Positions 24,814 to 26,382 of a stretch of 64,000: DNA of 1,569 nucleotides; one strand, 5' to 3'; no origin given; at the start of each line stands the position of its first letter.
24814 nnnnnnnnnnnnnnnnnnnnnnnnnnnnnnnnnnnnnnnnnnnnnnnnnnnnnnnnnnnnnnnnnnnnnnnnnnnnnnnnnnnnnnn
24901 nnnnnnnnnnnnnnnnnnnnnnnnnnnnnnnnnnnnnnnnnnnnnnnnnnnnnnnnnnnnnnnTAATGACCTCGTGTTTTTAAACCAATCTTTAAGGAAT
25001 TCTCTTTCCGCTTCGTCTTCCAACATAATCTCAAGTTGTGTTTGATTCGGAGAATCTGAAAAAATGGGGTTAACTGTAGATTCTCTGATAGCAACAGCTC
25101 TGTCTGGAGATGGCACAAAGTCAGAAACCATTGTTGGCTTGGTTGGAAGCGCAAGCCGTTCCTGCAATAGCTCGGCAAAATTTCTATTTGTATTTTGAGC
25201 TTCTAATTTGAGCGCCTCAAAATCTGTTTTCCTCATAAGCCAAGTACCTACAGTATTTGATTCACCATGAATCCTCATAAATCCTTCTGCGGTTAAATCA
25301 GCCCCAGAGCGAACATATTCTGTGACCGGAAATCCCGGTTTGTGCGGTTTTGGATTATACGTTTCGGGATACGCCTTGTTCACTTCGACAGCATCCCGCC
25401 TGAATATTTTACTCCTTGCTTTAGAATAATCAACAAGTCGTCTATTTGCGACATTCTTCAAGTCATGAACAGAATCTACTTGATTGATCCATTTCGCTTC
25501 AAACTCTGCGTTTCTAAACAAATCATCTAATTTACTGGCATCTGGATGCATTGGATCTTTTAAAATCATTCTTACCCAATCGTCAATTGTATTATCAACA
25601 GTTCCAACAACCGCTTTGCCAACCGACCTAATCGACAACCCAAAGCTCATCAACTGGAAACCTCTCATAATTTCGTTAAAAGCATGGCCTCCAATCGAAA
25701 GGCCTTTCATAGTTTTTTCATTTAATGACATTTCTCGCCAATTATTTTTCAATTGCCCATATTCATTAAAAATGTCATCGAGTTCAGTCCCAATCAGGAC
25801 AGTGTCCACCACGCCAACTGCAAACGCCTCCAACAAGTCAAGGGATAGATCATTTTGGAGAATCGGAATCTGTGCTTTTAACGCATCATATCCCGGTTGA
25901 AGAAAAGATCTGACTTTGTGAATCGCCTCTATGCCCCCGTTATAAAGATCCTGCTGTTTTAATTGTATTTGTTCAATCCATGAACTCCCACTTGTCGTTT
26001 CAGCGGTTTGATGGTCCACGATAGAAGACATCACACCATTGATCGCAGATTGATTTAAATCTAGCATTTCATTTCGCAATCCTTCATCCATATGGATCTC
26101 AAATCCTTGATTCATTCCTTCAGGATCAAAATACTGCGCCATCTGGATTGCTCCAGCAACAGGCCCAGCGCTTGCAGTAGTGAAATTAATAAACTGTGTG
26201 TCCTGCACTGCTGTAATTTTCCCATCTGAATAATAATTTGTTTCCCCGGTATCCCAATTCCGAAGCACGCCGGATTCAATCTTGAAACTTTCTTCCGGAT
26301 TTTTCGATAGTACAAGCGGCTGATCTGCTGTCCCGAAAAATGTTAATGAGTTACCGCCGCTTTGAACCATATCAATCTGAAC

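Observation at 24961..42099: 5712-aa single-ORF giant protein combining Ig-like repeat stalk, LamG lectin domain, long YD/Rhs-type repeat regions, membrane-like segment and a long C-terminal extension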

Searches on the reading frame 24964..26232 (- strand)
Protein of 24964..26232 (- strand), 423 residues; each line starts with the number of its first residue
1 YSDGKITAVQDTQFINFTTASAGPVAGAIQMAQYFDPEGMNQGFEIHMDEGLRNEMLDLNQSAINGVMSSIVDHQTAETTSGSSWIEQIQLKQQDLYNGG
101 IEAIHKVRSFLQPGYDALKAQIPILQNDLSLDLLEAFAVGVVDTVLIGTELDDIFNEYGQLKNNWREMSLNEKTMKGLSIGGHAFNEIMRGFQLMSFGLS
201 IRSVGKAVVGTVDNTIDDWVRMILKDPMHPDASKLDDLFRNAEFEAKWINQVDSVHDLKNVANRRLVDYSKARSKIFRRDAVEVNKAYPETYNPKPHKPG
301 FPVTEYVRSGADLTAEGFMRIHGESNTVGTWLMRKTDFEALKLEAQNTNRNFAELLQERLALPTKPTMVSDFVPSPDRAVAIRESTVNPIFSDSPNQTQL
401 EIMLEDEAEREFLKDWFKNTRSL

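Call 20: find_homologous_proteins(query=window:24964-26232:-, max_evalue=0.01)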
Query window:24964-26232:-: 4051 candidates shared short words with the query, none scored E <= 0.01.

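Call 43: search_protein_representatives(protein=window:24964-26232:-)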
Query: 423 residues. Proteins with E-value up to 0.001 (for the whole library): 43; up to 1e-10: 5; up to 1e-30: 2. The best 43 are listed.
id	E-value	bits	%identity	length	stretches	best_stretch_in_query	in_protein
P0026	2.7e-95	336.2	42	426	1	14-423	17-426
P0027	9.6e-33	130.2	43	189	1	238-418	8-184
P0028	1.2e-27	113.4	38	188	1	237-410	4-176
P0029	6.5e-22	94.5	33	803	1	140-418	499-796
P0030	1.1e-14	70.8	39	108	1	317-406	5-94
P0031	6.2e-10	55.1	46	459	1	276-403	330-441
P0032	2.0e-09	53.4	45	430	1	278-404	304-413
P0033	2.2e-09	53.3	39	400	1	260-403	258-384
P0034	3.3e-09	52.7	44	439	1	259-403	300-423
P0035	7.3e-09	51.5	43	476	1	273-404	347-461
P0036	1.2e-08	50.8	39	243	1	259-404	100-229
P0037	1.6e-08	50.4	41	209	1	273-404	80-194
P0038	2.9e-08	49.6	37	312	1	258-403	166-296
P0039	4.0e-08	49.1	36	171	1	260-403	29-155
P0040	4.8e-08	48.8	25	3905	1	1-225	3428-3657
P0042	1.0e-07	47.8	39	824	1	279-422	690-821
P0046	2.9e-05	39.7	29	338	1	258-403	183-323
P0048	4.3e-05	39.1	31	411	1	252-401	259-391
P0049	4.9e-05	38.9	22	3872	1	1-337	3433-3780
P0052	1.0e-04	37.9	37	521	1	271-403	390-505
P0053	1.5e-04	37.3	38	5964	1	273-403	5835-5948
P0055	1.9e-04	37.0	34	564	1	269-422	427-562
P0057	2.1e-04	36.9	34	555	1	260-422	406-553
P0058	2.3e-04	36.7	38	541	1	263-371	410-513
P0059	2.3e-04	36.7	34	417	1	253-403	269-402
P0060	2.4e-04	36.7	41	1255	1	272-400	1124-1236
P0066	5.2e-04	35.6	42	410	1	279-388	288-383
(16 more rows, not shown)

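Call 44: search_protein_families(library=pfam, proteins=[P0029, P0031, P0032, P0033, P0034, P0035, P0036, P0038, P0042, P0060], max_evalue=0.01)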
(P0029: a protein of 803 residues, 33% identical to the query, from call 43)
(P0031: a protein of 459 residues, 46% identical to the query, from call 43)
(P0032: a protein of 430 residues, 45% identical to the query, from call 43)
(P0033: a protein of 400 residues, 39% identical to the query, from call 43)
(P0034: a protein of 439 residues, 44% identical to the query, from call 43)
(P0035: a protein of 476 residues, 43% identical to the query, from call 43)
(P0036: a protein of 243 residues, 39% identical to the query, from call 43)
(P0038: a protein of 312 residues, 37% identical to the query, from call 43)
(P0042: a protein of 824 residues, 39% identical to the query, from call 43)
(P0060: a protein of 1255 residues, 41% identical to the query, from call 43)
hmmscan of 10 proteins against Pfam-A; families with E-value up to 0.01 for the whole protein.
P0029 (803 aa): 0 families

P0031 (459 aa): 2 families
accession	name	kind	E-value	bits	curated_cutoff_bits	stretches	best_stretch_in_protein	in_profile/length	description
PF21724.2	DUF6861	-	4.9e-51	173.4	28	1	73-271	2-193/194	Family of unknown function (DUF6861)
PF15520.11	Ntox10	-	0.0025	18.2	26.8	0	365-409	95-139/193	Novel toxin 10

P0032 (430 aa): 1 family
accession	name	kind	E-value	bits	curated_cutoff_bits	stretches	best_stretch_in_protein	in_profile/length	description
PF21724.2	DUF6861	-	4.5e-39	134.3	28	1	58-245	1-193/194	Family of unknown function (DUF6861)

P0033 (400 aa): 0 families

P0034 (439 aa): 1 family
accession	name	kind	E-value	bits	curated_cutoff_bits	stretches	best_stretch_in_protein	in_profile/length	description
PF21724.2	DUF6861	-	5.1e-49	166.8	28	1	66-271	2-194/194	Family of unknown function (DUF6861)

P0035 (476 aa): 0 families

P0036 (243 aa): 0 families

P0038 (312 aa): 1 family
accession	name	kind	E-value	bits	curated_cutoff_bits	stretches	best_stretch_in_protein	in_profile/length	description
PF14021.12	TNT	-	0.0054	17.6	27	0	270-297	46-73/88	Tuberculosis necrotizing toxin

P0042 (824 aa): 0 families

P0060 (1255 aa): 2 families
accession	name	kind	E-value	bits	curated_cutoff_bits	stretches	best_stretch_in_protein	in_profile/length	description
PF04830.18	DUF637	-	5.9e-15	55.9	26.6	1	673-840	1-158/168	Possible hemagglutinin (DUF637)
PF13332.12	Fil_haemagg_2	-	1.2e-05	26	22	0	239-372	16-165/170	Hemagglutinin repeat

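Call 54: search_protein_families(library=pfam, proteins=[P0040, P0042, P0052, P0055, P0057, P0058, P0048, P0046, P0059, P0066], max_evalue=0.001)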
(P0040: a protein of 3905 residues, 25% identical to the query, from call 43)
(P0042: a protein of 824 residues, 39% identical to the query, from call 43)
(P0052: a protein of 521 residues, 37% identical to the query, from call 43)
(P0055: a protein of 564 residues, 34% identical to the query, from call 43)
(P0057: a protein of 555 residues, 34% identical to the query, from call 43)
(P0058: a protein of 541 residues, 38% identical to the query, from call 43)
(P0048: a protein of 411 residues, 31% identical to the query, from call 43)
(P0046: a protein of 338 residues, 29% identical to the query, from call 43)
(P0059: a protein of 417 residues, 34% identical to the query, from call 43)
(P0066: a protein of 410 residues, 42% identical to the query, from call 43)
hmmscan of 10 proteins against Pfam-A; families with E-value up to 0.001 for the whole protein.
P0040 (3905 aa): 4 families
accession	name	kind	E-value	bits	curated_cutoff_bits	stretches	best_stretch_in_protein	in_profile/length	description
PF13385.13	Laminin_G_3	-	1.7e-31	109.9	27.6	2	2544-2690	2-145/151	Concanavalin A-like lectin/glucanases superfamily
PF02210.31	Laminin_G_2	-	2.7e-05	25.1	22.9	0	2620-2686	50-124/126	Laminin G domain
PF03412.21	Peptidase_C39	-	0.00014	22.1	22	1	2786-2842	74-126/133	Peptidase C39 family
PF05593.20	RHS_repeat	-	0.0004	21.1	22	0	1930-1960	1-30/38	RHS Repeat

P0042 (824 aa): 0 families

P0052 (521 aa): 1 family
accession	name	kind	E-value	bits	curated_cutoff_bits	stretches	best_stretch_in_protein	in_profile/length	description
PF13665.11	Tox-PAAR-like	-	4.5e-23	81.9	31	1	74-180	3-108/108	Toxin PAAR-like domain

P0055 (564 aa): 1 family
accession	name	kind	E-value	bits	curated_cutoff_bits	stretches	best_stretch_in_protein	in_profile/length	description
PF14449.11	PT-TG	-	4.7e-13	49.4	23.5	1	332-408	2-54/68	Pre-toxin TG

P0057 (555 aa): 1 family
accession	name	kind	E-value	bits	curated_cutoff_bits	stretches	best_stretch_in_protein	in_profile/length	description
PF04830.18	DUF637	-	2.1e-07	31.3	26.6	1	2-124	46-168/168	Possible hemagglutinin (DUF637)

P0058 (541 aa): 0 families

P0048 (411 aa): 1 family
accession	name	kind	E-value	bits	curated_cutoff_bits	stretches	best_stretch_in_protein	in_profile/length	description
PF21724.2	DUF6861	-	4.3e-54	183.4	28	1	38-230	2-194/194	Family of unknown function (DUF6861)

P0046 (338 aa): 0 families

P0059 (417 aa): 0 families

P0066 (410 aa): 0 families

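Call 106: search_dna_similar(query=P0034, collection=plasmids, mode=protein, max_evalue=0.00001, max_rows=10)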
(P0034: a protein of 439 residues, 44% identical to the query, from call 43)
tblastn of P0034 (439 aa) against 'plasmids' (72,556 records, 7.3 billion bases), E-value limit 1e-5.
Records with a match: 1; places in all: 1; records where one place covers at least 80% of the query: 0.
Best place of each record, by identity: <60% 1.
By first word of the organism name: Pseudomonas 1.
By predicted mobility (MOB-suite, as given by PLSDB): conjugative 1.
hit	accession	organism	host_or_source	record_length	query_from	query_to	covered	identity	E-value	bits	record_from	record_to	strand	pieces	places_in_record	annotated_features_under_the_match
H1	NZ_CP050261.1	Pseudomonas coronafaciens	Avena sativa,Infected leaves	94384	80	348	61%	29.0%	7e-11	72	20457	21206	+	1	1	DUF6861 domain-containing protein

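Call 109: list_cluster_members(proteins=[P0026, P0027, P0029, P0031, P0034, P0042, P0052, P0053, P0055, P0060])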
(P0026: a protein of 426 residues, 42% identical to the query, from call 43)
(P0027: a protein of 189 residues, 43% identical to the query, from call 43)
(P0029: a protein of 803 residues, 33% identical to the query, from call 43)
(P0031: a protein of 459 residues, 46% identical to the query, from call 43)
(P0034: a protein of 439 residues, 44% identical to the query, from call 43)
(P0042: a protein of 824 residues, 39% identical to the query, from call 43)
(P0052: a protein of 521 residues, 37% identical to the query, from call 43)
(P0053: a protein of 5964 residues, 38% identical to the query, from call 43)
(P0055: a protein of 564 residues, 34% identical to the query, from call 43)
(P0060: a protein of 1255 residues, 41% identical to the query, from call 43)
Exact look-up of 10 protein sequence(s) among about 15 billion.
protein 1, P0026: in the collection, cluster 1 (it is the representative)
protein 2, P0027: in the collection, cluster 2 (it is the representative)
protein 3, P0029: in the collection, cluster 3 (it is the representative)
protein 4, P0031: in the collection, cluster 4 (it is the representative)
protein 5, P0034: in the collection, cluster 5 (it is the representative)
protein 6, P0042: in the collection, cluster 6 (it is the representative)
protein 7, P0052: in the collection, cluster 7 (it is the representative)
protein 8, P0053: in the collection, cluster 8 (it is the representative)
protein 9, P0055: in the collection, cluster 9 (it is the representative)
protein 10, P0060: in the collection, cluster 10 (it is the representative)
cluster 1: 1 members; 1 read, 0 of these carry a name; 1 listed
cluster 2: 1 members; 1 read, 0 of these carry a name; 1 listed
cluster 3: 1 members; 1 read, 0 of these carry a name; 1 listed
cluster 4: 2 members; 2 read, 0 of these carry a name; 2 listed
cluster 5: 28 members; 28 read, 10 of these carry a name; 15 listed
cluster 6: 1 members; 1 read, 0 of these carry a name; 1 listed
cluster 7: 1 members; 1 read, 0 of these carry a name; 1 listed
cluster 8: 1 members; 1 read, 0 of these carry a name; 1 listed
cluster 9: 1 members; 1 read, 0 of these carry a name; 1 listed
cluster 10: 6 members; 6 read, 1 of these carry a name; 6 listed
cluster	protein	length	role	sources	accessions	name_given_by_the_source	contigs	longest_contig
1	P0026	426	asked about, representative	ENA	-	-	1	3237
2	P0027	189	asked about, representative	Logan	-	-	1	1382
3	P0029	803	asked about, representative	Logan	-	-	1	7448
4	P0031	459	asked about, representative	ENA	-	-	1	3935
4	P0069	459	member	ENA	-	-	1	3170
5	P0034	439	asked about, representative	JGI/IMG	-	hypothetical protein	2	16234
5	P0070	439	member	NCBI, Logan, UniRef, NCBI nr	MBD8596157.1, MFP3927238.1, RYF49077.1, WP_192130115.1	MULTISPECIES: DUF6861 domain-containing protein [unclassified Pseudomonas] | DUF6861 domain-containing protein n=1 Tax=unclassified Pseudomonas TaxID=196821 ... | glycine zipper family protein [Pseudomonas sp. CFBP 8772]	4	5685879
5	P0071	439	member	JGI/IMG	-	hypothetical protein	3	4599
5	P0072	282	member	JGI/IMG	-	hypothetical protein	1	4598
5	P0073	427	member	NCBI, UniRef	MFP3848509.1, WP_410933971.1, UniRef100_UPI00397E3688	DUF6861 domain-containing protein [Pseudomonas sp. W5-01] | DUF6861 domain-containing protein n=1 Tax=Pseudomonas sp. W5-01 TaxID=3097454 ...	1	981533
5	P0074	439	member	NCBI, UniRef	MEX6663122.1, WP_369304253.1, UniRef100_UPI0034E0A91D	DUF6861 domain-containing protein [Pseudomonas sp. W2-17] | DUF6861 domain-containing protein n=1 Tax=Pseudomonas sp. W2-17 TaxID=3058039 ...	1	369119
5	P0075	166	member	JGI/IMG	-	filamentous hemagglutinin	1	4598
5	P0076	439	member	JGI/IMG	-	hypothetical protein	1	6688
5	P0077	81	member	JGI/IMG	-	filamentous hemagglutinin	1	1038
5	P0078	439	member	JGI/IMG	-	hypothetical protein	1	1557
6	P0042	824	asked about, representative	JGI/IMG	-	-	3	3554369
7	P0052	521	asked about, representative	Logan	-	-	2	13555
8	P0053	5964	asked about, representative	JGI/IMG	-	-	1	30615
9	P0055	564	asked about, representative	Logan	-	-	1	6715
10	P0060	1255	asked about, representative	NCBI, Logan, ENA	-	-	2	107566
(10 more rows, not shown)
